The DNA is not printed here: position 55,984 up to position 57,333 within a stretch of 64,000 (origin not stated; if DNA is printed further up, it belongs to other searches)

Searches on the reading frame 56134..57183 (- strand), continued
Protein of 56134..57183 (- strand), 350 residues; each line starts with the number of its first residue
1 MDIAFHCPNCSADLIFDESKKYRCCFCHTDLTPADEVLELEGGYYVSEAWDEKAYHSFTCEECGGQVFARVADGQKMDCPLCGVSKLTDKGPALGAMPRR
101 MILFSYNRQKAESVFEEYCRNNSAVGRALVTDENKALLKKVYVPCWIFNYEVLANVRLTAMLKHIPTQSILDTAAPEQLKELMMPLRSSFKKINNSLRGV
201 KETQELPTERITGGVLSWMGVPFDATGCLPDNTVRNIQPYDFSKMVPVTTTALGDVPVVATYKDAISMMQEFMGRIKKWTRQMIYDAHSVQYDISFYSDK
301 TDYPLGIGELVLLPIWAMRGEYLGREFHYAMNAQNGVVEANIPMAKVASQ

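Call 30: find_encoding_contigs(protein=P0065, flank=10000, max_places=3)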
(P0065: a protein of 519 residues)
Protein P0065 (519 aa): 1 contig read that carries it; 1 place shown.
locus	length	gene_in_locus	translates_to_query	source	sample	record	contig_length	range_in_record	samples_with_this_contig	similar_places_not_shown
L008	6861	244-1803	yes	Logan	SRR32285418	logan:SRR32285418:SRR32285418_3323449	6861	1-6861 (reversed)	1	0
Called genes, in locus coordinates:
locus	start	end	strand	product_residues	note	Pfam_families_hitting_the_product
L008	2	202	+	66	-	?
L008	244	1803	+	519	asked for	-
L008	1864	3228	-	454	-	PF00232:Glyco_hydro_1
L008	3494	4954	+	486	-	PF13439:Glyco_transf_4, PF13579:Glyco_trans_4_4, PF00534:Glycos_transf_1, PF13692:Glyco_trans_1_4, PF13524:Glyco_trans_1_2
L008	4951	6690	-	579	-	PF00990:GGDEF (faint), PF00563:EAL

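Call 31: find_encoding_contigs(protein=P0068, flank=10000, max_places=3)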
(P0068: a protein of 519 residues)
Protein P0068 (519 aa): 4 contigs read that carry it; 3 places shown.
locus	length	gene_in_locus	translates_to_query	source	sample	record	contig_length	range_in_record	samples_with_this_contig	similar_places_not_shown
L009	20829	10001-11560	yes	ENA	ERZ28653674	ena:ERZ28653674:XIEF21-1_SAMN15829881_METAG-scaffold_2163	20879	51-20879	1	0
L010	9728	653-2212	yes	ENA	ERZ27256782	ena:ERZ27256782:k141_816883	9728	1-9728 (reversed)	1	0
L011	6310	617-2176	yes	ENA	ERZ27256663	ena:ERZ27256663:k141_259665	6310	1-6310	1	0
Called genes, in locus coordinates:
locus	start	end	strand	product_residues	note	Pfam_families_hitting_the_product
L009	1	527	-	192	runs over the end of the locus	?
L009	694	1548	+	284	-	PF01936:NYN, PF12872:OST-HTH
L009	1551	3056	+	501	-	PF02446:Glyco_hydro_77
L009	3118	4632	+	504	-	PF00370:FGGY_N, PF02782:FGGY_C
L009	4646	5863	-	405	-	PF13302:Acetyltransf_3, PF00583:Acetyltransf_1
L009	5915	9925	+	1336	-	-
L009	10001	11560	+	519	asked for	-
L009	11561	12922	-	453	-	PF00232:Glyco_hydro_1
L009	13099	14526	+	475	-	PF13439:Glyco_transf_4, PF13579:Glyco_trans_4_4, PF00534:Glycos_transf_1, PF13692:Glyco_trans_1_4, PF13524:Glyco_trans_1_2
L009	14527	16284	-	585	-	PF25323:6TM_PilS (weak), PF00990:GGDEF (weak), PF00563:EAL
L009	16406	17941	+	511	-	PF13396:PLDc_N (weak), PF13091:PLDc_2, PF00614:PLDc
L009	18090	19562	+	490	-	PF03976:PPK2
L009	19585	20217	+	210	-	-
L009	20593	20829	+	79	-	?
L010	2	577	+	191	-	?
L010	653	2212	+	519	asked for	-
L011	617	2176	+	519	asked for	-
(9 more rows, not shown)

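Call 32: predict_structure(alignment_id=A2)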
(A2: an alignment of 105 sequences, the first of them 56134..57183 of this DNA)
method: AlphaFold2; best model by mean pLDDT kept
length: 350 residues; sequences in the alignment: 105
mean_pLDDT: 85.8   pTM: 0.78
mean pLDDT of the five models: 85.8, 85.0, 84.8, 84.3, 83.8
residues with pLDDT >= 90: 220; 70-90: 69; 50-70: 49; < 50: 12
segments of 3 or more residues with pLDDT < 50: 1-3, 37-41
pLDDT, mean of each block of 10 residues (from residue 1): 60 78 81 57 63 93 95 92 94 89 98 97 89 97 95 97 75 66 61 53 77 94 92 94 96 96 89 95 95 96 91 97 94 98 70
secondary structure, 60 per line:
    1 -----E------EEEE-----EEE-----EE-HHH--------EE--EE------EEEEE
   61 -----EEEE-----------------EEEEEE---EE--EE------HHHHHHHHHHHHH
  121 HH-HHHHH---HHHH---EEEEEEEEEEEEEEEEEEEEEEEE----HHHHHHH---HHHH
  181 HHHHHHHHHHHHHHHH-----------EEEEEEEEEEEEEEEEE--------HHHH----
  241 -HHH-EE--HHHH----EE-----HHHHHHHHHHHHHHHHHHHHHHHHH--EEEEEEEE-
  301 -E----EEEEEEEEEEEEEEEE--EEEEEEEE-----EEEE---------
elements in order: E13-16 E22-24 E56-60 E66-69 E87-92 H108-122 H124-128 H132-135 E139-162 H167-173 H177-196 E208-224 H233-236 H250-253 H265-289 E292-299 E307-322 E325-332 E338-341

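Call 35: find_encoding_contigs(protein=P0210, flank=10000, max_places=3)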
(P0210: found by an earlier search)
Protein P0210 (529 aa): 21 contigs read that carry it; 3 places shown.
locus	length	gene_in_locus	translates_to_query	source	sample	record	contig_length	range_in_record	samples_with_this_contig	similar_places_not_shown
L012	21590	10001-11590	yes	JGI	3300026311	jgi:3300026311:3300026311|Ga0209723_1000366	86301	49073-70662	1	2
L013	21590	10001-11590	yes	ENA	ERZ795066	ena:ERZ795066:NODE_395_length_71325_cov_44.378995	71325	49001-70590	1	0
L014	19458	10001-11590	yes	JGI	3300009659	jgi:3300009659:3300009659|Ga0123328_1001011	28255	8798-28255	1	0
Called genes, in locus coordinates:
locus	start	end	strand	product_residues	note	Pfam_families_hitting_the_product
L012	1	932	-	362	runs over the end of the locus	PF00890:FAD_binding_2 (weak), PF01266:DAO, PF01494:FAD_binding_3 (weak), PF01946:Thi4 (faint), PF12831:FAD_oxidored, PF13450:NAD_binding_8, PF01593:Amino_oxidase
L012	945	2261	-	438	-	PF06245:DUF1015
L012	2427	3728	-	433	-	PF07690:MFS_1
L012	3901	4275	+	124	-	PF00392:GntR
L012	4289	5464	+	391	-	PF07853:DUF1648, PF19124:DUF5808 (weak)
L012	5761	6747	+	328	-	PF13280:WYL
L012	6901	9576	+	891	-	PF01411:tRNA-synt_2c, PF07973:tRNA_SAD, PF02272:DHHA1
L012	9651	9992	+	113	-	PF11969:DcpS_C, PF01230:HIT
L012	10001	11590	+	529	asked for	PF08271:Zn_Ribbon_TF (faint)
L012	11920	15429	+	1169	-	-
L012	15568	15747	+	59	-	PF01165:Ribosomal_S21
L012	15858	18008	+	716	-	PF01368:DHH, PF02272:DHHA1, PF17768:RecJ_OB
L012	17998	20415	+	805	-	PF13328:HD_4, PF01966:HD, PF04607:RelA_SpoT, PF02824:TGS, PF19296:RelA_AH, PF28438:RelA_RIS, PF13291:ACT_4, PF01842:ACT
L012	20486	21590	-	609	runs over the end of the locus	PF00753:Lactamase_B, PF12706:Lactamase_B_2 (weak), PF22505:RNase_J_b_CASP, PF07521:RMMBL, PF17770:RNase_J_C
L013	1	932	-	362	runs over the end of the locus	PF00890:FAD_binding_2 (weak), PF01266:DAO, PF01494:FAD_binding_3 (weak), PF01946:Thi4 (faint), PF12831:FAD_oxidored, PF13450:NAD_binding_8, PF01593:Amino_oxidase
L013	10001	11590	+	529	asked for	PF08271:Zn_Ribbon_TF (faint)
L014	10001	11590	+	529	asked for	PF08271:Zn_Ribbon_TF (faint)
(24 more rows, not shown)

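Call 43: fold_search(model_id=the predicted structure, library=pdb)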
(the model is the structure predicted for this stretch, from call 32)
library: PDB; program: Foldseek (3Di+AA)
matches with E <= 10: 25; with E <= 0.001: 0
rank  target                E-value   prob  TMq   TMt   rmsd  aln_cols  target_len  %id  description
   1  3axs                  4.2e-01  0.21  0.11  0.11  12.2       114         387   16  Complex structure of tRNA methyltransferase Trm1 from Aquifex aeolicus with sinefungin (released 2011-08-03)
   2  3vu1_B                1.3e+00  0.06  0.10  0.08  15.6       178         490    7  Crystal structure of the C-terminal globular domain of oligosaccharyltransferase (PhAglB-L, O74088_PYRHO) from Pyrococ (released 2013-01-23)
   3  6skf_Ax               2.6e+00  0.15  0.09  0.37   5.5        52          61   19  Cryo-EM Structure of T. kodakarensis 70S ribosome (released 2020-07-29)
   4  3vu1_A                2.6e+00  0.02  0.09  0.07  14.6       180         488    7  Crystal structure of the C-terminal globular domain of oligosaccharyltransferase (PhAglB-L, O74088_PYRHO) from Pyrococ (released 2013-01-23)
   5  7zhg_W                3.6e+00  0.16  0.10  0.43   5.6        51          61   16  High-resolution cryo-EM structure of Pyrococcus abyssi 30S ribosomal subunit bound to mRNA and initiator tRNA anticodo (released 2022-06-29)
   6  6tmf_Y                4.7e+00  0.09  0.08  0.36   6.8        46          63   20  Structure of an archaeal ABCE1-bound ribosomal post-splitting complex (released 2020-02-12)
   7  4d6w_B                4.7e+00  0.00  0.06  0.06  26.1       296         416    6  Crystal Structure of the low pH conformation of Chandipura Virus glycoprotein G ectodomain (released 2015-03-04)
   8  9f6k_A                5.9e+00  0.02  0.10  0.04  28.1       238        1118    9  Human DNA Polymerase epsilon bound to T-C mismatched DNA (Frayed Substrate state) (released 2024-08-07)
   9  8w2r_A                6.3e+00  0.11  0.07  0.10   3.7        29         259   21  HIV-1 P5-IN intasome core (released 2024-04-17)
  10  9e71_BY               6.6e+00  0.12  0.10  0.41   5.6        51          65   16  Cryo-EM structure of the Pyrobaculum calidifontis 70S ribosome (released 2024-11-20)
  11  2zai_B                6.6e+00  0.02  0.10  0.08  15.9       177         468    7  Crystal structure of the soluble domain of STT3 from P. furiosus (released 2007-12-11)
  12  6wgi_6                7.0e+00  0.04  0.09  0.06   7.8        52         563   23  Atomic model of the mutant OCCM (ORC-Cdc6-Cdt1-Mcm2-7 with Mcm6 WHD truncation) loaded on DNA at 10.5 A resolution (released 2020-07-15)
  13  8yys_A                7.0e+00  0.01  0.07  0.04  41.8       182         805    7  Cryo-EM structure of the complex IR with two insulin (released 2025-05-21)
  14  1cf1_D                7.0e+00  0.00  0.08  0.08  24.1       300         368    7  ARRESTIN FROM BOVINE ROD OUTER SEGMENTS (released 1999-04-16)
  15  5cl2_B                7.4e+00  0.00  0.09  0.11  22.8       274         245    5  Crystal structure of Spo0M, sporulation control protein, from Bacillus subtilis. (released 2015-12-16)
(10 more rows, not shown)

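Call 51: find_related_loci(query=A5, collection=genome_contigs, flank=6000)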
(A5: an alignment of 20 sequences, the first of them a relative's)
Query A5 (372 aa) in genome_contigs; peptide patterns used: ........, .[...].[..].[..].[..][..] (x = any residue, [..] = any of these).
600 stretches matched a pattern (row limit reached: there are more); 597 encode a relative of the query (tblastn E <= 1e-3); the best 80 are kept; 80 distinct loci.
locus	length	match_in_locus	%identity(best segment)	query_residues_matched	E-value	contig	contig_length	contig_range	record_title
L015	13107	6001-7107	71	3-371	0e+0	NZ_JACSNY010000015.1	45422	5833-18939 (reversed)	Anaerotignum lactatifermentans strain An390 An390_contig-110_14, whole genome shotgun sequence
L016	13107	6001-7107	72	3-371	0e+0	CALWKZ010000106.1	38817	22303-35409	MAG: uncultured Anaerotignum sp. isolate E09__bin48 genome assembly, contig: E09__k127_6697941, whole genome shotgun seq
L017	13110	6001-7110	64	4-370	3e-167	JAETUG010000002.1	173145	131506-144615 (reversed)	MAG: Bacillota bacterium isolate S7_Bin4 scaffold_66_3, whole genome shotgun sequence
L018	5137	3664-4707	65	4-348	7e-162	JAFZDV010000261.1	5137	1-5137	MAG: Anaerotignum sp. isolate RGIG7676 Water_buffalos_Rectum-1__c1037918, whole genome shotgun sequence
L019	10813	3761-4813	45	5-367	4e-104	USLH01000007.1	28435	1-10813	uncultured Ruminococcaceae bacterium isolate UMGS1826 genome assembly, contig: NODE_693_length_28435_cov_3.116420, whole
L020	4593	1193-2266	42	5-370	1e-98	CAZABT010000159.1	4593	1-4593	MAG TPA_asm: uncultured Lachnospiraceae bacterium isolate SRP192927_co1_929 genome assembly, contig: NODE_55758_length_4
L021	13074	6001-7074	42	5-370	8e-98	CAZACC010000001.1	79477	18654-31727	MAG TPA_asm: uncultured Lachnospiraceae bacterium isolate SRP192927_co4_433 genome assembly, contig: NODE_306_length_794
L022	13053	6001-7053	41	5-367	1e-95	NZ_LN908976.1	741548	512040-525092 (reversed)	Bittarella massiliensis (ex Durand et al. 2017) strain GD6, whole genome shotgun sequence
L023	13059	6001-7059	41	5-371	1e-94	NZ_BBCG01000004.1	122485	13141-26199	Cellulosilyticum ruminicola JCM 14822, whole genome shotgun sequence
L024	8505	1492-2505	44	5-351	2e-93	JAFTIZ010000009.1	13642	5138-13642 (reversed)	MAG: Oscillospiraceae bacterium isolate RGIG3862 Roe_deer_Cecum-1__c505, whole genome shotgun sequence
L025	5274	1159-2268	41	1-363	2e-92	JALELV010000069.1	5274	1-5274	MAG: Oscillospiraceae bacterium isolate SUG122 k141_2913439, whole genome shotgun sequence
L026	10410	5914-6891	43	5-348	5e-92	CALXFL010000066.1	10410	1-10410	MAG: uncultured Clostridia bacterium isolate BRZ_EV__bin61 genome assembly, contig: BRZ_EV__NODE_7645_length_10410_cov_6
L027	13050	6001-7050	41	5-367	4e-90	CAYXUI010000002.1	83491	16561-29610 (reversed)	MAG TPA_asm: uncultured Oscillospiraceae bacterium isolate SRP350583_co1_416 genome assembly, contig: NODE_361_length_83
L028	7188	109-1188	40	1-368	3e-89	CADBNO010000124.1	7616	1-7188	MAG: uncultured Lachnospiraceae bacterium isolate RUG14141 genome assembly, contig: RUG14141_asm_124, whole genome shotg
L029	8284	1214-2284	40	5-370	8e-89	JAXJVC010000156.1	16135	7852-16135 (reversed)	MAG: Oscillospiraceae bacterium isolate DOME_MAG_5484 5484_C0328_k141_275050, whole genome shotgun sequence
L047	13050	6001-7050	39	5-362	5e-86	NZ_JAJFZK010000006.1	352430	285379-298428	Bacillus sp. REN16 scaffold6, whole genome shotgun sequence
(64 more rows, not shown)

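Call 62: find_homologous_proteins(query=L047:5992-7068:+, max_evalue=1e-10)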
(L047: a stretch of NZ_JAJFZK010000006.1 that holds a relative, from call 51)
Query L047:5992-7068:+ (359 aa): 7012 proteins with E <= 1e-10 among 8000 candidates; the best 120 are listed.
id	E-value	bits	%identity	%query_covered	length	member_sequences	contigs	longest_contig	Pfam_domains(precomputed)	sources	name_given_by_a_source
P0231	2.3e-224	762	89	100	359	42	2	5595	-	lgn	-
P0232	6.1e-192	656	76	100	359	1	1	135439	-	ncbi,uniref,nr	ncbi:hypothetical protein [Bacillus sp. B15-48]|uniref:hypothetical protein n=1 Tax=Bacillus sp. B15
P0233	1.7e-190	651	76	100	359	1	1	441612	-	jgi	jgi:DNA-directed RNA polymerase subunit RPC12/RpoP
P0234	2.5e-189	647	73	100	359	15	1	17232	-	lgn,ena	-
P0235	2.6e-189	647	75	100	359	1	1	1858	-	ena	-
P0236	3.0e-188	643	75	100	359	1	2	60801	-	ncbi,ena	-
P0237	5.3e-186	636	74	100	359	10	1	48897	-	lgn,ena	-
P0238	8.1e-186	635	75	100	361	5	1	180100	-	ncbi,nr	ncbi:hypothetical protein [Mesobacillus maritimus]|nr:hypothetical protein [Mesobacillus maritimus]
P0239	4.6e-185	633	73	100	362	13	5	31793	-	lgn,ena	-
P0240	8.3e-185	632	73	100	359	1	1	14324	-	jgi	jgi:DNA-directed RNA polymerase subunit RPC12/RpoP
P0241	8.7e-185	632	74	100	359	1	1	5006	-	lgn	-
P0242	1.7e-184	631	74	100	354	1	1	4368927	-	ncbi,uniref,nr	ncbi:hypothetical protein [Bacillus tuaregi]|uniref:hypothetical protein n=1 Tax=Bacillus tuaregi Ta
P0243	1.1e-182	625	74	100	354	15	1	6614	-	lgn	-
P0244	1.7e-179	615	71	100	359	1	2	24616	-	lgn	-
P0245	1.8e-178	611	71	100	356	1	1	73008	-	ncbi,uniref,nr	ncbi:hypothetical protein [Bacillus marasmi]|uniref:hypothetical protein n=1 Tax=Bacillus marasmi Ta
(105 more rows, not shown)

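Call 74: find_encoding_contigs(protein=P0216, flank=5000, max_places=2)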
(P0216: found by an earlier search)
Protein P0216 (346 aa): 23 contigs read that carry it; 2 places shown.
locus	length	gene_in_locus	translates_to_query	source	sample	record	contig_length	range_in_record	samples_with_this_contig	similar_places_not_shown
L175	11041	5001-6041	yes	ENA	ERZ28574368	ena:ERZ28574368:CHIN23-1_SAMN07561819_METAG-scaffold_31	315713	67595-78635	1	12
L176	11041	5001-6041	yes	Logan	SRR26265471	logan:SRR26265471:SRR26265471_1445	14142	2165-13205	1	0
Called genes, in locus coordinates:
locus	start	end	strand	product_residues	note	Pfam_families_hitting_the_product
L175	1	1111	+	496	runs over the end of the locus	PF00370:FGGY_N, PF02782:FGGY_C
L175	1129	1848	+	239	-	PF02146:SIR2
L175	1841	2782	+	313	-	PF12146:Hydrolase_4, PF00561:Abhydrolase_1, PF12697:Abhydrolase_6 (weak)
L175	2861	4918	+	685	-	-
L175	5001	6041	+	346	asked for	PF09297:Zn_ribbon_NUD (faint)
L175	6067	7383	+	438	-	PF04536:TPM_phosphatase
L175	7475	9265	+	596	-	PF19583:ODP, PF12724:Flavodoxin_5 (weak), PF01613:Flavin_Reduct, PF21349:RUBY_RBDX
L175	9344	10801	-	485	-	PF02749:QRPTase_N (faint), PF17767:NAPRTase_N, PF04095:NAPRTase, PF17956:NAPRTase_C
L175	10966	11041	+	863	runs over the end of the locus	PF02861:Clp_N, PF23569:NBD_SMAX1, PF00004:AAA, PF17871:AAA_lid_9, PF00004:AAA, PF07724:AAA_2, PF07728:AAA_5, PF10431:ClpB_D2-small, +13 more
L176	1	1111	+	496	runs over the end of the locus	PF00370:FGGY_N, PF02782:FGGY_C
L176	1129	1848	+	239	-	PF02146:SIR2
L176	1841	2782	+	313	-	PF12146:Hydrolase_4, PF00561:Abhydrolase_1, PF12697:Abhydrolase_6 (weak)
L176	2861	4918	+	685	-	-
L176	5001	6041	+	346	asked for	PF09297:Zn_ribbon_NUD (faint)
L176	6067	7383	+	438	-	PF04536:TPM_phosphatase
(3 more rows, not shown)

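Call 78: find_encoding_contigs(protein=P0063, flank=10000, max_places=3)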
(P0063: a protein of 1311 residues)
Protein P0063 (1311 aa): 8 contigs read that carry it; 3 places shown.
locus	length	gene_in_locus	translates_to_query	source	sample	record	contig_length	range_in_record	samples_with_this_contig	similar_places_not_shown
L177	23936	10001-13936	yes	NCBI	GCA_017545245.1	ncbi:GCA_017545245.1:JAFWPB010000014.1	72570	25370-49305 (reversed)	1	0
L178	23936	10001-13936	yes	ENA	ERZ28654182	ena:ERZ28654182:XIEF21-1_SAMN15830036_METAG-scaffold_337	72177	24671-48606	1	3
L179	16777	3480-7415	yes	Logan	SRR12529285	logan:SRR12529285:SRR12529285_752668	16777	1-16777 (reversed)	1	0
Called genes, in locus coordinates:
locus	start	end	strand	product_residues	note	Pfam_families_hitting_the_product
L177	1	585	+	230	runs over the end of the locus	PF00072:Response_reg, PF00486:Trans_reg_C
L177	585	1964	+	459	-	PF00512:HisKA, PF02518:HATPase_c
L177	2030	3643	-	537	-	PF00009:GTP_EFTU, PF22042:EF-G_D2, PF03144:GTP_EFTU_D2, PF16658:RF3_C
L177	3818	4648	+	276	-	PF01936:NYN, PF12872:OST-HTH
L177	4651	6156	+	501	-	PF02446:Glyco_hydro_77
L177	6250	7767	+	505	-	PF00370:FGGY_N, PF02782:FGGY_C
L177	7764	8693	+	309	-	PF03547:Mem_trans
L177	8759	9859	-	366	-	PF13302:Acetyltransf_3, PF00583:Acetyltransf_1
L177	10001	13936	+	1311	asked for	-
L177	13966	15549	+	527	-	-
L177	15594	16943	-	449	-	PF00232:Glyco_hydro_1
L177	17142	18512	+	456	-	PF13439:Glyco_transf_4, PF13579:Glyco_trans_4_4, PF00534:Glycos_transf_1, PF13692:Glyco_trans_1_4, PF13524:Glyco_trans_1_2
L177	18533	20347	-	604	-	PF00563:EAL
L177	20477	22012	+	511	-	PF13396:PLDc_N (weak), PF13091:PLDc_2, PF00614:PLDc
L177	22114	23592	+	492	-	PF03976:PPK2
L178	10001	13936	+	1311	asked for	-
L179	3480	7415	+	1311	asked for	-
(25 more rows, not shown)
